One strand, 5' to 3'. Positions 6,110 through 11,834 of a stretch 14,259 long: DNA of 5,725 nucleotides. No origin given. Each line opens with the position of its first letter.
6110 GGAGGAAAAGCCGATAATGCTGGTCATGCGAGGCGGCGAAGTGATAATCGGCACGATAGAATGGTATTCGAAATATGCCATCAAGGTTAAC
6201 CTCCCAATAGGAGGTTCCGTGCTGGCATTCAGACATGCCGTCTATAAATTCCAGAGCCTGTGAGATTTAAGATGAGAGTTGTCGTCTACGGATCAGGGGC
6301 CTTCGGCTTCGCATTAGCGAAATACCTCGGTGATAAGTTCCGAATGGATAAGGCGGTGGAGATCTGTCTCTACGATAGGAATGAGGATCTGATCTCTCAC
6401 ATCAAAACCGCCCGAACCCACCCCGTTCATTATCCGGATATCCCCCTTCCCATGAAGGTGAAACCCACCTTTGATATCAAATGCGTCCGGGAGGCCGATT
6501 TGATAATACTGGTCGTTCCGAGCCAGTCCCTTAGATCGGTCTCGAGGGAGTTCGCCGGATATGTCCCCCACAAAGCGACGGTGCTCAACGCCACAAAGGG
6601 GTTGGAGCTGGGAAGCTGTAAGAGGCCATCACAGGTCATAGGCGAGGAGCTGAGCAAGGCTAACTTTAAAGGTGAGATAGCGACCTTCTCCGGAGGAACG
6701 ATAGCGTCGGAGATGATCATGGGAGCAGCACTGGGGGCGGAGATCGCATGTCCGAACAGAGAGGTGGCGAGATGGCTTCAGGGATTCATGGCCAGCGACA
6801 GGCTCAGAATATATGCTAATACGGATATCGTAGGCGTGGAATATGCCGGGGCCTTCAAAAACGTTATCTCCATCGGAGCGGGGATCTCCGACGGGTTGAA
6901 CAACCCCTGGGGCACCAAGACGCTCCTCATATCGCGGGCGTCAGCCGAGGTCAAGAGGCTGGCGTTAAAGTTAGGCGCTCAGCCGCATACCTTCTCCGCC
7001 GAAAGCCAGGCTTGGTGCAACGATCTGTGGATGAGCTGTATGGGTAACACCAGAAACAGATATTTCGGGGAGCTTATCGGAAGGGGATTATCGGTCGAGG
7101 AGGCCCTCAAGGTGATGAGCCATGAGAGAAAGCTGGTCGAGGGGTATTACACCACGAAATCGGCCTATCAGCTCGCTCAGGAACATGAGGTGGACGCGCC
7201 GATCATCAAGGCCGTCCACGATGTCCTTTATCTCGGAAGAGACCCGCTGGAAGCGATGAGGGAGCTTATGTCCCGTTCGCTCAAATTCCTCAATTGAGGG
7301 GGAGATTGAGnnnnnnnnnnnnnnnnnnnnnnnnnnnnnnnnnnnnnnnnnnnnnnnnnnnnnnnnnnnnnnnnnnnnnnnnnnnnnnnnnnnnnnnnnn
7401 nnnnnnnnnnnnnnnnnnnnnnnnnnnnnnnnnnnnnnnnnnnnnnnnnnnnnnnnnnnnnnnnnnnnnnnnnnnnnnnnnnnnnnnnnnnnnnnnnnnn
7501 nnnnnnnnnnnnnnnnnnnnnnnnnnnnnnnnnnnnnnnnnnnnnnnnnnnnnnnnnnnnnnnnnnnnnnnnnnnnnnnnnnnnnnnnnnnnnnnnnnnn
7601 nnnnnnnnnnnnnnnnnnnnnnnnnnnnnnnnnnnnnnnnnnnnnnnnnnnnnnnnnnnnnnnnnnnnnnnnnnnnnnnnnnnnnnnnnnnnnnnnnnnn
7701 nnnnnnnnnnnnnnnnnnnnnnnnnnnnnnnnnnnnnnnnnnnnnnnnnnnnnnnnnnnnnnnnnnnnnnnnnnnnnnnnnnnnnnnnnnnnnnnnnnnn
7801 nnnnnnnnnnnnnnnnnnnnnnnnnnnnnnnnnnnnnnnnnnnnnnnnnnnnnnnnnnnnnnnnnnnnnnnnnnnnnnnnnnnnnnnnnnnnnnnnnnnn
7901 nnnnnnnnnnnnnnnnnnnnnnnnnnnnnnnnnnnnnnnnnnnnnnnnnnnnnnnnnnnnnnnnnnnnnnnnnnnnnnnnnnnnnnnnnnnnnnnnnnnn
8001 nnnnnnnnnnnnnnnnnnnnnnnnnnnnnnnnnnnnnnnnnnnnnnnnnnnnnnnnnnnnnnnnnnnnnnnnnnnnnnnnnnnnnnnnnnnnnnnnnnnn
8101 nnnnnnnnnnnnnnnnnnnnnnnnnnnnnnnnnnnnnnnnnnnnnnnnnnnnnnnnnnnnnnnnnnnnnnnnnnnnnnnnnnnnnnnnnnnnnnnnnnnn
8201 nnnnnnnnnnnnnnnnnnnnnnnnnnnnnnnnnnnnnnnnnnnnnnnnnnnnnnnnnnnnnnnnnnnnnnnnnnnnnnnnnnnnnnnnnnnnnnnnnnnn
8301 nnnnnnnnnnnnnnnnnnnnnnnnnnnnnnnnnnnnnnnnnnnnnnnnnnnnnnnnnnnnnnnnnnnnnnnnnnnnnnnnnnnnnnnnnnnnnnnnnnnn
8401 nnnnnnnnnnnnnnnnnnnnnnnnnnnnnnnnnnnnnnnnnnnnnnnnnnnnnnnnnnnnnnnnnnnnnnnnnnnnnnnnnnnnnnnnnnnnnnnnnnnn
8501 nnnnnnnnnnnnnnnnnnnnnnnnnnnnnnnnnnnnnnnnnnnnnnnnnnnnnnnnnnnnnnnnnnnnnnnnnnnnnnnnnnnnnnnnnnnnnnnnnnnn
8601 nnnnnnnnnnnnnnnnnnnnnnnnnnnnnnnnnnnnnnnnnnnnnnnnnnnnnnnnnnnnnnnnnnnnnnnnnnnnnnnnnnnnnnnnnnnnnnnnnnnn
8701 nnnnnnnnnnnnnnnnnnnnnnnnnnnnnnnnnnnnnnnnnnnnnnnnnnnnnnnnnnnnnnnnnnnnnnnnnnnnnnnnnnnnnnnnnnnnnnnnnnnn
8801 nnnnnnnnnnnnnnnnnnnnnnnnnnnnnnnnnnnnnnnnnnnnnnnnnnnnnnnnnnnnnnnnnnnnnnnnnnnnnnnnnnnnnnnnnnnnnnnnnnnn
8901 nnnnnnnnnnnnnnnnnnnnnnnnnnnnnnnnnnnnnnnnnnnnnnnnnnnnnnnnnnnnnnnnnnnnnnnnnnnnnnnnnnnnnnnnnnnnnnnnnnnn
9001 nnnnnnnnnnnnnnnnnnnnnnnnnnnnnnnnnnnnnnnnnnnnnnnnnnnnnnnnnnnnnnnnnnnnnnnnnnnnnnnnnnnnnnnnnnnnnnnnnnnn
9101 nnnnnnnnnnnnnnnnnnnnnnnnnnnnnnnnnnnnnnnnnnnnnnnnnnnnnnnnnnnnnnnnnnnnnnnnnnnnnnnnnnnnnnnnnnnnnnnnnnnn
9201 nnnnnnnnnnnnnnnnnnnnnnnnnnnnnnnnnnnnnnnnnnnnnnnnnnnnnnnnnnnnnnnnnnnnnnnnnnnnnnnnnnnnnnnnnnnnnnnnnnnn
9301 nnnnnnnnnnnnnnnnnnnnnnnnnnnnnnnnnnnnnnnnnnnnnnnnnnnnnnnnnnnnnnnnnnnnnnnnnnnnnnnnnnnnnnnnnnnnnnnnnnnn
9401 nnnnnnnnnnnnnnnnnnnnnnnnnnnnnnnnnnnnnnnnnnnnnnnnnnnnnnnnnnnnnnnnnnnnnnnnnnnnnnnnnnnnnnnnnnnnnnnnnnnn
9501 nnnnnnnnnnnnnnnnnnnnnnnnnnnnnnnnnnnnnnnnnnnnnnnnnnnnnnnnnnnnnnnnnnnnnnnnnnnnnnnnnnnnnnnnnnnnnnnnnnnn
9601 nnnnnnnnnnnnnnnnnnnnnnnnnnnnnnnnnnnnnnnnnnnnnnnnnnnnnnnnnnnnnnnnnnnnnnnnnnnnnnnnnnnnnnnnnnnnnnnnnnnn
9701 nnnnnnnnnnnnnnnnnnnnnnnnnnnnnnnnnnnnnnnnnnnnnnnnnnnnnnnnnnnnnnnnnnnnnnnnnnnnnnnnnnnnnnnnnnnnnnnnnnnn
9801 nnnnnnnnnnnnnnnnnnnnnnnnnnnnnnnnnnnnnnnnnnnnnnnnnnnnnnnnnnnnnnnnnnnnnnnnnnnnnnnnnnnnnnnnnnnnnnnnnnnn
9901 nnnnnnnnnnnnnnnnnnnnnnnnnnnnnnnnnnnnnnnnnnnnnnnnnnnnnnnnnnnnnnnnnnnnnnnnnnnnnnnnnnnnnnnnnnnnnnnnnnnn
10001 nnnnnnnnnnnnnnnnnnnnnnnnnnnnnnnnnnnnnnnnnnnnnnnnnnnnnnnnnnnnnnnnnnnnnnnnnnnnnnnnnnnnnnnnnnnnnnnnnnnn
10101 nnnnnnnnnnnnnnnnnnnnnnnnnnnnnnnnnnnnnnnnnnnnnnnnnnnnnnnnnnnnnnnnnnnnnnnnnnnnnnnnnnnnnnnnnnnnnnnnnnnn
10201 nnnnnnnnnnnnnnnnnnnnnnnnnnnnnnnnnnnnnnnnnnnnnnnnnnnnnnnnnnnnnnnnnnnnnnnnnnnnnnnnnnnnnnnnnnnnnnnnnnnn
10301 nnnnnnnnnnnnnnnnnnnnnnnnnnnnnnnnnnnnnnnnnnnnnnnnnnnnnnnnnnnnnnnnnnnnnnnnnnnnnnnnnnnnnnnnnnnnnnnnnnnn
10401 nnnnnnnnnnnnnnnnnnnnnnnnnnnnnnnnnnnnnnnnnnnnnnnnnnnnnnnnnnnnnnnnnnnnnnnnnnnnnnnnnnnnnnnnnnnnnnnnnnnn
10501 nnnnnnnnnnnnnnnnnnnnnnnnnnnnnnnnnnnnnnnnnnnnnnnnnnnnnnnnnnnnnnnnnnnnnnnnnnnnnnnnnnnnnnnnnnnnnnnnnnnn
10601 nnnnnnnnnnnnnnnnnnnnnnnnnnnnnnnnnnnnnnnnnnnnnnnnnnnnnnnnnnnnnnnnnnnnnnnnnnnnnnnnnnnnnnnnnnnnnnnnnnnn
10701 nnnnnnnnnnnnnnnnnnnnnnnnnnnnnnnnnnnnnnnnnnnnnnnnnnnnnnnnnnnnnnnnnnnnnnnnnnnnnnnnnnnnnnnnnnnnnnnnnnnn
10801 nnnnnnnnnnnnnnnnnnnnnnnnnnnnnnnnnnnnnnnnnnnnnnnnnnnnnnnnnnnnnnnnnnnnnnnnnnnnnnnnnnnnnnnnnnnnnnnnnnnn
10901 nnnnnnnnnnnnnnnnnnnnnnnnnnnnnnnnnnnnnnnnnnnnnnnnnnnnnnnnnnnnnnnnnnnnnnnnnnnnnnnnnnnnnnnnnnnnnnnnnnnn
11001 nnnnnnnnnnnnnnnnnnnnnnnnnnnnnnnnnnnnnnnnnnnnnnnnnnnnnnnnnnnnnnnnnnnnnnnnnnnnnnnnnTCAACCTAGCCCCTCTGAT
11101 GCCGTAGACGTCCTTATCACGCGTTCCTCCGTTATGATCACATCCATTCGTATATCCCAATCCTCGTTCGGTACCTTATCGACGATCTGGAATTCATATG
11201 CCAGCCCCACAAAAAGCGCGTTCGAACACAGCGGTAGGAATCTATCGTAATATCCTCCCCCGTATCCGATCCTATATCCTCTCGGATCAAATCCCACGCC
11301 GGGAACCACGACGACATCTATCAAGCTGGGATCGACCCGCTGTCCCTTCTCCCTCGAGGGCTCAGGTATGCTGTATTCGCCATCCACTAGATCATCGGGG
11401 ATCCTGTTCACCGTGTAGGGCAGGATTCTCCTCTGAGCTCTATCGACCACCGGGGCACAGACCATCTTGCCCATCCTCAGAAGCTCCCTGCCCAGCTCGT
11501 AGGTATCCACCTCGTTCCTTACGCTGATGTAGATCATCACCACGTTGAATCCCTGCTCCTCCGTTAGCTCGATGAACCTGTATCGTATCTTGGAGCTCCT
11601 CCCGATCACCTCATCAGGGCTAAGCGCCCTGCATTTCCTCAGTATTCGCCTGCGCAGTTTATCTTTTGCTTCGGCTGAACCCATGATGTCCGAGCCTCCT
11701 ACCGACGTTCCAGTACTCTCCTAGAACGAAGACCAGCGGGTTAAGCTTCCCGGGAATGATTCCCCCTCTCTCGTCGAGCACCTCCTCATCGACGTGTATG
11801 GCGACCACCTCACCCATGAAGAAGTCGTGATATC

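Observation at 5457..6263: Cold-shock domain fused via a basic low-complexity linker to an apparent Hfq/Sm-like C-terminal domain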

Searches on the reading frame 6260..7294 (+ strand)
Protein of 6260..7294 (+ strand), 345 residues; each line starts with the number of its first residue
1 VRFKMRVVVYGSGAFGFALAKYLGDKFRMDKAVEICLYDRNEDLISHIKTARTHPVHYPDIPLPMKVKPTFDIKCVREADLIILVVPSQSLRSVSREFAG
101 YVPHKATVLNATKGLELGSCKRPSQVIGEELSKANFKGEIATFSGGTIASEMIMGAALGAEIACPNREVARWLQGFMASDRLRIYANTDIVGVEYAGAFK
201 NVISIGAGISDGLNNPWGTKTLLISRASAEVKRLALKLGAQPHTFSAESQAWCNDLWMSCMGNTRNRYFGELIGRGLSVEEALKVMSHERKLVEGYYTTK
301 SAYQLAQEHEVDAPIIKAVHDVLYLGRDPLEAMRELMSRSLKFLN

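Call 14: search_protein_families(library=pfam, proteins=[window:6260-7294:+], max_evalue=0.001)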
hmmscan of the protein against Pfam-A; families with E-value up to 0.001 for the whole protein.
window:6260-7294:+ (345 aa): 3 families
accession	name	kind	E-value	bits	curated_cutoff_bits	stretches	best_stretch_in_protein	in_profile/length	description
PF07479.19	NAD_Gly3P_dh_C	-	3.8e-37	128.1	25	1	189-333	1-141/142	NAD-dependent glycerol-3-phosphate dehydrogenase C-terminus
PF01210.29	NAD_Gly3P_dh_N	-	2.9e-31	109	23.1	1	7-169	2-157/158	NAD-dependent glycerol-3-phosphate dehydrogenase N-terminus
PF20618.3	GPD_NAD_C_bact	-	3.6e-12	47.1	27.6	1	255-319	5-66/66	Bacterial GPD, NAD-dependent C-terminal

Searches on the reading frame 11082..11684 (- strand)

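Call 14: search_protein_families(library=pfam, proteins=[window:11082-11684:-], max_evalue=0.001)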
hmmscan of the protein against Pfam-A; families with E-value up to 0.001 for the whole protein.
window:11082-11684:- (200 aa): 1 family
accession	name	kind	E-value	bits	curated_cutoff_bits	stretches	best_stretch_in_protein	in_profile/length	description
PF01812.26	5-FTHF_cyc-lig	-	5.8e-43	147.4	27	1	7-186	1-186/186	5-formyltetrahydrofolate cyclo-ligase family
